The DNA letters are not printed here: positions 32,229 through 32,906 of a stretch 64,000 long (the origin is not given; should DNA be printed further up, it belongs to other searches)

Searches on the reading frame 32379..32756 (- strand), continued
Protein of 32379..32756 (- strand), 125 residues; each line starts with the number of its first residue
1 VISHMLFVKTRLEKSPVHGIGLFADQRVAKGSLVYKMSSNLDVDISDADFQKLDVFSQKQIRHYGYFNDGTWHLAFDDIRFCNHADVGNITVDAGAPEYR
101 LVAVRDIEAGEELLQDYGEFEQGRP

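Call 26: search_solved_structures(query=A1, max_evalue=0.01, show_alignments=3)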
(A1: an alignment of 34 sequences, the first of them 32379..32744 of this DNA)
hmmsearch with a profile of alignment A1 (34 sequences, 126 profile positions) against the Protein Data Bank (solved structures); distinct sequences matched with E-value up to 0.01: 97 (the best 60 are shown).
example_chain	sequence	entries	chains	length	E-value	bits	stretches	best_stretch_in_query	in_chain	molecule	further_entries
7u5v_A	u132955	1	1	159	2.2e-12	50.3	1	8-114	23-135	Histone-lysine N-methyltransferase 2A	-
2w5y_A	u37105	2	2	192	2.9e-12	49.8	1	8-114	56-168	HISTONE-LYSINE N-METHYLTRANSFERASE HRX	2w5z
4z4p_A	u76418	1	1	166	3.7e-12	49.5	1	5-122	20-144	Histone-lysine N-methyltransferase 2D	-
6kiu_K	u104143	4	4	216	3.9e-12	49.5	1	8-114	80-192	Histone-lysine N-methyltransferase 2A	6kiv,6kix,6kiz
7ud5_K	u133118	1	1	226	4.3e-12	49.3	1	8-114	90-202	cDNA FLJ56846, highly similar to Zinc finger protein HRX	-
5f59_A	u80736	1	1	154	6.2e-12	48.8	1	5-121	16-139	Histone-lysine N-methyltransferase 2C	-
5f6k_C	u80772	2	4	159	6.8e-12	48.7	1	5-121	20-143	Histone-lysine N-methyltransferase 2C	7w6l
6kiw_K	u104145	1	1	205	1.3e-11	47.7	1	5-121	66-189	Histone-lysine N-methyltransferase 2C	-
5f5e_A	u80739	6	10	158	2.6e-11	46.8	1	8-114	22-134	Histone-lysine N-methyltransferase 2A | Histone-lysine N-methyltransferase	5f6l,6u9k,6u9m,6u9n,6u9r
7w67_C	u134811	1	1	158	3.1e-11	46.6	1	8-114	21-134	Histone-lysine N-methyltransferase 2A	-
7w6a_C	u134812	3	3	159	3.1e-11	46.5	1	8-114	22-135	Histone-lysine N-methyltransferase 2A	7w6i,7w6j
6pwv_C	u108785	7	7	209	5.6e-11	45.7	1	8-114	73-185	Histone-lysine N-methyltransferase 2A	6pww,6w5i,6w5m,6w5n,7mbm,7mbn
9yle_K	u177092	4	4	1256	2e-10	43.9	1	5-121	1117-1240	[histone H3]-lysine(4) N-methyltransferase,Histone-lysine N-methyltransferase 2D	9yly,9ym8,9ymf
9yl3_K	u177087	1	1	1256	2e-10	43.9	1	5-121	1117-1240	[histone H3]-lysine(4) N-methyltransferase,Histone-lysine N-methyltransferase 2D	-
7ea5_K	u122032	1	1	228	2.2e-10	43.8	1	10-114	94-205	Histone-lysine N-methyltransferase, H3 lysine-36 specific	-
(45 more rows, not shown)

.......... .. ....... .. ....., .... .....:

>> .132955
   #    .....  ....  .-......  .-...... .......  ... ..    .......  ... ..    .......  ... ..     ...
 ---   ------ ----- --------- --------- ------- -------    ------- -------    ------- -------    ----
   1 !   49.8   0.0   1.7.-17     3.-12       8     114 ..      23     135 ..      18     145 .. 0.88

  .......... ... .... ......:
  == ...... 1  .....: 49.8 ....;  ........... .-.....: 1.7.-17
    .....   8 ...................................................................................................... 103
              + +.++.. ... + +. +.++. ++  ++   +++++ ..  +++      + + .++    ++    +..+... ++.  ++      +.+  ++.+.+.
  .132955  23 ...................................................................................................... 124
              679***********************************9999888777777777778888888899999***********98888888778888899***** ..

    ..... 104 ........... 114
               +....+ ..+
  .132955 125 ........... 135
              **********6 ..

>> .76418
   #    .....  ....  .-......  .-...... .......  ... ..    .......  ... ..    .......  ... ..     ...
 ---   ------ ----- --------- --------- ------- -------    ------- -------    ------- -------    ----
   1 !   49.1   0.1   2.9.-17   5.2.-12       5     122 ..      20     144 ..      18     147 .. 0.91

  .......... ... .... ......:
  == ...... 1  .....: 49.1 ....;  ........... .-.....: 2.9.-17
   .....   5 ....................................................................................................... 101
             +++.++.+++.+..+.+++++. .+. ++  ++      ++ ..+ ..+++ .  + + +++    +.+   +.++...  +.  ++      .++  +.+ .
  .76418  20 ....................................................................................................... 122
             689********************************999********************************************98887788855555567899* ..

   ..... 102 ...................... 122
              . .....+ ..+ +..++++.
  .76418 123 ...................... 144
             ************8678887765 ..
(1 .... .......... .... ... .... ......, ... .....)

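Call 65: search_protein_families(library=pfam, proteins=[L082:9366-9716:+], max_evalue=0.01)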
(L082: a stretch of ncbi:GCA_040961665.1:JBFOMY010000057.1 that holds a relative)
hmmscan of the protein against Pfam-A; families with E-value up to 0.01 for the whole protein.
L082:9366-9716:+ (116 aa): 2 families
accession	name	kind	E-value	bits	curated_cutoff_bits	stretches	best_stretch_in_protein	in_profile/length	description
PF04266.20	ASCH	-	4.8e-05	24.4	21.2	1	17-111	6-95/103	ASCH domain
PF12961.13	DUF3850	-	0.0011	19.5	22.9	0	15-55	7-44/77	Domain of unknown function (DUF3850)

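Call 69: predict_structure(alignment_id=A1)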
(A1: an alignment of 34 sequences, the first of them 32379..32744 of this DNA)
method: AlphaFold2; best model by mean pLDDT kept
length: 121 residues; sequences in the alignment: 34
mean_pLDDT: 91.2   pTM: 0.79
mean pLDDT of the five models: 91.2, 90.6, 89.7, 88.8, 88.3
residues with pLDDT >= 90: 82; 70-90: 34; 50-70: 2; < 50: 3
segments of 3 or more residues with pLDDT < 50: 119-121
pLDDT, mean of each block of 10 residues (from residue 1): 97 96 98 86 96 91 87 91 94 93 98 73 40
secondary structure, 60 per line:
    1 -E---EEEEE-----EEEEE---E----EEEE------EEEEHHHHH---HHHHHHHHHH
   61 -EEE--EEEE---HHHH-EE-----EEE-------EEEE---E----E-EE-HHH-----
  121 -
elements in order: E6-10 E16-20 E29-32 E39-42 H43-47 H51-60 E62-64 E67-70 H74-77 E86-88 E96-99

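Call 71: search_protein_families(library=pfam, alignment_id=A6, max_evalue=0.001)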
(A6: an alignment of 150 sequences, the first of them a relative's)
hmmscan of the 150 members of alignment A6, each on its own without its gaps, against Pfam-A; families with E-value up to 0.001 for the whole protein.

A. member 1, L003:8158-8688:- (176 aa): 2 families
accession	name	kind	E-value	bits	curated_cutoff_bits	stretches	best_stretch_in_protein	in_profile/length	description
PF00293.34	NUDIX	-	4.8e-20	72.4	21.1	1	11-118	3-118/134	NUDIX domain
PF14815.12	NUDIX_4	-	0.00033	20.8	35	1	20-119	7-104/113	NUDIX domain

B. families by the number of members that match (of 150 scanned): 117 families (the first 25 are shown)
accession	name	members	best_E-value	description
PF00293.34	NUDIX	5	8e-24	NUDIX domain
PF06821.19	Ser_hydrolase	3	2.2e-13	Serine hydrolase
PF00903.31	Glyoxalase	3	6.7e-10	Glyoxalase/Bleomycin resistance protein/Dioxygenase superfamily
PF00561.26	Abhydrolase_1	3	9.1e-05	alpha/beta hydrolase fold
PF06983.19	3-dmu-9_3-mt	2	3.4e-49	3-demethylubiquinone-9 3-methyltransferase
PF00929.31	RNase_T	2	8.3e-34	Exonuclease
PF01872.23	RibD_C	2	2.5e-20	RibD C-terminal domain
PF08241.18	Methyltransf_11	2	2.1e-18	Methyltransferase domain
PF13649.12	Methyltransf_25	2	1.6e-17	Methyltransferase domain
PF13847.12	Methyltransf_31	2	1.5e-16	Methyltransferase domain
PF00702.32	Hydrolase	2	4.6e-15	haloacid dehalogenase-like hydrolase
PF13489.12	Methyltransf_23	2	2.1e-12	Methyltransferase domain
PF01209.24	Ubie_methyltran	2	4.3e-12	ubiE/COQ5 methyltransferase family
PF08242.18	Methyltransf_12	2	4.2e-10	Methyltransferase domain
PF13238.12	AAA_18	2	6.9e-09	AAA domain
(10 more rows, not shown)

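Call 73: fold_search(model_id=the predicted structure, library=pdb)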
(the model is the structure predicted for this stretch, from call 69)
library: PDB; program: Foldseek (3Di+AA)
matches with E <= 10: 527; with E <= 0.001: 358
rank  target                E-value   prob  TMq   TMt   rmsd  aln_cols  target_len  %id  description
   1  3kma_A                2.2e-08  1.00  0.68  0.77   4.0       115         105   23  Crystal Structure of vSET under Condition A (released 2010-11-10)
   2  4ij8_A                3.4e-08  1.00  0.59  0.46   5.4       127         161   28  Crystal structure of the complex of SETD8 with SAM (released 2013-01-16)
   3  1zkk_B                3.6e-08  1.00  0.63  0.49   5.2       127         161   25  Crystal structure of hSET8 in ternary complex with H4 peptide (16-24) and AdoHcy (released 2005-06-07)
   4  5w1y_B                3.6e-08  1.00  0.63  0.52   4.9       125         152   26  SETD8 in complex with a covalent inhibitor (released 2017-06-21)
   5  3f9z_A                4.3e-08  1.00  0.65  0.52   5.0       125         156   26  Structural Insights into Lysine Multiple Methylation by SET Domain Methyltransferases, SET8-Y245F / H4-Lys20 / AdoHcy (released 2008-11-25)
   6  5w1y_A                4.6e-08  1.00  0.64  0.49   4.8       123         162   26  SETD8 in complex with a covalent inhibitor (released 2017-06-21)
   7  3f9w_D                4.9e-08  1.00  0.62  0.49   5.2       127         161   24  Structural Insights into Lysine Multiple Methylation by SET Domain Methyltransferases, SET8-Y334F / H4-Lys20 / AdoHcy (released 2008-11-25)
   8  5teg_B                4.9e-08  1.00  0.62  0.50   5.2       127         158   26  Crystal structure of hSETD8 in complex with histone H4K20 norleucine mutant peptide and S-Adenosylmethionine (released 2016-12-07)
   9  6u9n_B                5.1e-08  1.00  0.66  0.55   4.2       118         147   25  MLL1 SET N3861I/Q3867L bound to inhibitor 14 (TC-5139) (released 2020-07-01)
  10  4ij8_B                6.1e-08  1.00  0.59  0.49   5.4       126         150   26  Crystal structure of the complex of SETD8 with SAM (released 2013-01-16)
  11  6u9n_A                8.6e-08  1.00  0.66  0.56   4.5       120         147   25  MLL1 SET N3861I/Q3867L bound to inhibitor 14 (TC-5139) (released 2020-07-01)
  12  7u5v_A                9.7e-08  1.00  0.64  0.63   4.8       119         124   25  Crystal structure of the Mixed Lineage Leukaemia (MLL1) SET Domain with the cofactor product S-Adenosylhomocysteine an (released 2023-09-27)
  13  3f9y_A                9.7e-08  1.00  0.62  0.49   5.2       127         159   26  Structural Insights into Lysine Multiple Methylation by SET Domain Methyltransferases, SET8-Y334F / H4-Lys20me1 / AdoH (released 2008-11-25)
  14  6u9m_A                1.1e-07  1.00  0.66  0.55   4.2       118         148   25  MLL1 SET N3861I/Q3867L bound to inhibitor 16 (TC-5109) (released 2020-07-01)
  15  3f9z_B                1.2e-07  1.00  0.63  0.49   5.2       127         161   25  Structural Insights into Lysine Multiple Methylation by SET Domain Methyltransferases, SET8-Y245F / H4-Lys20 / AdoHcy (released 2008-11-25)
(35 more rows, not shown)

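Call 80: search_protein_families(library=padloc, proteins=[window:32379-32744:-], max_evalue=0.001)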
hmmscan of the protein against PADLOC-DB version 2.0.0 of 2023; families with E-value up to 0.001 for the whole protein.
window:32379-32744:- (121 aa): 0 families

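Call 82: find_related_loci(query=A2, collection=viral_contigs, flank=5000)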
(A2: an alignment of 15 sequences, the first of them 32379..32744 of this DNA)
Query A2 (121 aa) in viral_contigs; peptide patterns used: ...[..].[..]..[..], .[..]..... (x = any residue, [..] = any of these).
91 stretches matched a pattern; 2 encode a relative of the query (tblastn E <= 1e-3); 2 distinct loci.
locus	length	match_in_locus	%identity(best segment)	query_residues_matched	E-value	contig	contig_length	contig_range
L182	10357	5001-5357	32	1-121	3e-17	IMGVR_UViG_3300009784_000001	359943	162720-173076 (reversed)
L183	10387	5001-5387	30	7-121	4e-11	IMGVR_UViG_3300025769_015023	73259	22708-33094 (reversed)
